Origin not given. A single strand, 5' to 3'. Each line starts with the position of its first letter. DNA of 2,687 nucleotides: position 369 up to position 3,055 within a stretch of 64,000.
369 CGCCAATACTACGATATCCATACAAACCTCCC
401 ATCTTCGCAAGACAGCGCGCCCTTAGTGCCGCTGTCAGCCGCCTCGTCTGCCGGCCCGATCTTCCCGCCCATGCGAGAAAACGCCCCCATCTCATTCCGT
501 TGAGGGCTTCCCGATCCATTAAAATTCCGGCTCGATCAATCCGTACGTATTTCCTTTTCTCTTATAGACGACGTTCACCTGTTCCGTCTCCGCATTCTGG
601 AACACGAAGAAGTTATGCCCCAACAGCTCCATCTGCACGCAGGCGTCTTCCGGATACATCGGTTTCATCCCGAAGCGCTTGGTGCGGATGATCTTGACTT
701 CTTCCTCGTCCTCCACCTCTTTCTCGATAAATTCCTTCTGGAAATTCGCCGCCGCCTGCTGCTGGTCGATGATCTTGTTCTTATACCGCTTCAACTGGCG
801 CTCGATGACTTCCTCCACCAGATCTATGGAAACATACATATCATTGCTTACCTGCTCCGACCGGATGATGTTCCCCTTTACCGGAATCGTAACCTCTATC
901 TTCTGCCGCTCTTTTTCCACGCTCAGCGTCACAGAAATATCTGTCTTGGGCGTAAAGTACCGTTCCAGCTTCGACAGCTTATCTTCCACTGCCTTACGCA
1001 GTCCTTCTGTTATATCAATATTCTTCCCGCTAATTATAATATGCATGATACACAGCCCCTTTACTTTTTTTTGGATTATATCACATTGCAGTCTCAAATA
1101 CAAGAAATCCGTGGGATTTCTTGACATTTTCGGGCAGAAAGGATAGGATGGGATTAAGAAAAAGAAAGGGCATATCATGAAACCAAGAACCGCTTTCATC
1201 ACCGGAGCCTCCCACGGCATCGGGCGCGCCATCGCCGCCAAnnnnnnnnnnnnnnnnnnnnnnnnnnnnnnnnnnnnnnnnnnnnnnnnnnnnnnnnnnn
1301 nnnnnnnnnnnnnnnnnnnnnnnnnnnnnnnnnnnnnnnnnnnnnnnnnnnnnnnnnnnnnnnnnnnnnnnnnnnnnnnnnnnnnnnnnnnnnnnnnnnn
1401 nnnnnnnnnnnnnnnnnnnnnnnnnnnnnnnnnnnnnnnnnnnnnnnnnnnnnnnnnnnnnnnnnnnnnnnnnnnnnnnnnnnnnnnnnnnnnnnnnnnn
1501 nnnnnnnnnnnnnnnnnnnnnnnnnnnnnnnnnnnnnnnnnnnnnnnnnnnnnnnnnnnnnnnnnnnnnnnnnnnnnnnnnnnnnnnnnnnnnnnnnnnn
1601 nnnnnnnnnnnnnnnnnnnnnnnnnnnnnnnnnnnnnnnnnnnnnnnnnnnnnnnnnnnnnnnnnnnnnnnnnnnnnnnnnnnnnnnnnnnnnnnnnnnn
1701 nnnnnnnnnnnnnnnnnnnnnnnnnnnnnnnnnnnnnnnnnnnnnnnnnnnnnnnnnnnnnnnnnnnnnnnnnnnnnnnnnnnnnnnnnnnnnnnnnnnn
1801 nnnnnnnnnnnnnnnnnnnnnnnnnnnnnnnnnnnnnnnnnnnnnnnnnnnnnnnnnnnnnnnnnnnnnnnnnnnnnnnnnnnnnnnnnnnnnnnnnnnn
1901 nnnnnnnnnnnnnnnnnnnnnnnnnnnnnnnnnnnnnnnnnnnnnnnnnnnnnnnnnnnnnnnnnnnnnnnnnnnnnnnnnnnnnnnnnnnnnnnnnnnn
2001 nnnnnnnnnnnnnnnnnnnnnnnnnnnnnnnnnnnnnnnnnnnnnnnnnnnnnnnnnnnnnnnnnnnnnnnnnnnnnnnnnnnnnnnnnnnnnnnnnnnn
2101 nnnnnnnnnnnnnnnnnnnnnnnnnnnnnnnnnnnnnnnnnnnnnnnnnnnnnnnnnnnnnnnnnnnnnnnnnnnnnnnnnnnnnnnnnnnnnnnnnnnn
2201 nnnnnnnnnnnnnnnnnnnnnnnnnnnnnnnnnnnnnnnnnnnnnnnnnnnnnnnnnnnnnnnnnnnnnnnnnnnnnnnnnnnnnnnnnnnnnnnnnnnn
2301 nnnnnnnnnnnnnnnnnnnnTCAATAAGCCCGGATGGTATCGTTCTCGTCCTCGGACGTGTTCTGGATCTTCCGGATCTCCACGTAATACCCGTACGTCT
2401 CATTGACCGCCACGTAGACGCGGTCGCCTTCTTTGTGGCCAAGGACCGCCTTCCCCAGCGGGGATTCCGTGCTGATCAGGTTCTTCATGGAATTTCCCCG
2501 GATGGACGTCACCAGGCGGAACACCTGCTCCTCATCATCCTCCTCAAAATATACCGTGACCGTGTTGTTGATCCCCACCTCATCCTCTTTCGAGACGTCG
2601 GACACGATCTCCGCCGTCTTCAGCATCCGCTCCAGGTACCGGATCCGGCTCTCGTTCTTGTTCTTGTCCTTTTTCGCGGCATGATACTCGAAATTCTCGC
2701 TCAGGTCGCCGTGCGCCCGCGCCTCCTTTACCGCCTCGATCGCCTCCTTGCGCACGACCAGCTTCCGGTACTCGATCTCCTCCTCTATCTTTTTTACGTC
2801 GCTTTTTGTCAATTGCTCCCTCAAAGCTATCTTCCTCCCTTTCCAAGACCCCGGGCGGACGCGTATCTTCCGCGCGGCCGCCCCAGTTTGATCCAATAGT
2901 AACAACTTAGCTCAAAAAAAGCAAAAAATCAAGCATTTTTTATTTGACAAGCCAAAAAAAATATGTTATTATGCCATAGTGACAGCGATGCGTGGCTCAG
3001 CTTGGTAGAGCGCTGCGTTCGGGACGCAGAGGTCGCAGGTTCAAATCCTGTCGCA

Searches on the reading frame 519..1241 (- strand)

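Call 77: search_protein_families(library=pfam, proteins=[window:519-1241:-], max_evalue=0.0001)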
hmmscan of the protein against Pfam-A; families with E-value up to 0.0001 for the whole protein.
window:519-1241:- (240 aa): 2 families
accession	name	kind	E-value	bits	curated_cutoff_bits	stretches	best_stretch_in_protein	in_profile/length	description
PF16321.10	Ribosom_S30AE_C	-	2.3e-28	98.1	25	1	179-235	1-57/57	Sigma 54 modulation/S30EA ribosomal protein C terminus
PF02482.25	Ribosomal_S30AE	-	4.3e-27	95.1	23.7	1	68-157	1-87/88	Sigma 54 modulation protein / S30EA ribosomal protein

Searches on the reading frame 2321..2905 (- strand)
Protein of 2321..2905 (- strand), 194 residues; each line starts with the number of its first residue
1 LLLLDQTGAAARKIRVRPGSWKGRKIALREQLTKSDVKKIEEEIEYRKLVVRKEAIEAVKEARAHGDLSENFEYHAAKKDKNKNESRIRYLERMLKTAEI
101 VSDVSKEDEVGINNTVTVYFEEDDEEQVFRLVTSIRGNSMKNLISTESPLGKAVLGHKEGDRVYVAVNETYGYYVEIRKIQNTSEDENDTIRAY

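Call 77: search_protein_families(library=pfam, proteins=[window:2321-2905:-], max_evalue=0.0001)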
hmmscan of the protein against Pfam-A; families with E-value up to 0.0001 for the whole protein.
window:2321-2905:- (194 aa): 2 families
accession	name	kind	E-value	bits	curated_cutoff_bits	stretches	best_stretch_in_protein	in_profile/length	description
PF03449.20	GreA_GreB_N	-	4.5e-25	88.1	24.5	1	31-100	2-71/71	Transcription elongation factor, N-terminal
PF01272.25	GreA_GreB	-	2.3e-17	63.2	26.9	1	107-181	3-76/77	Transcription elongation factor, GreA/GreB, C-term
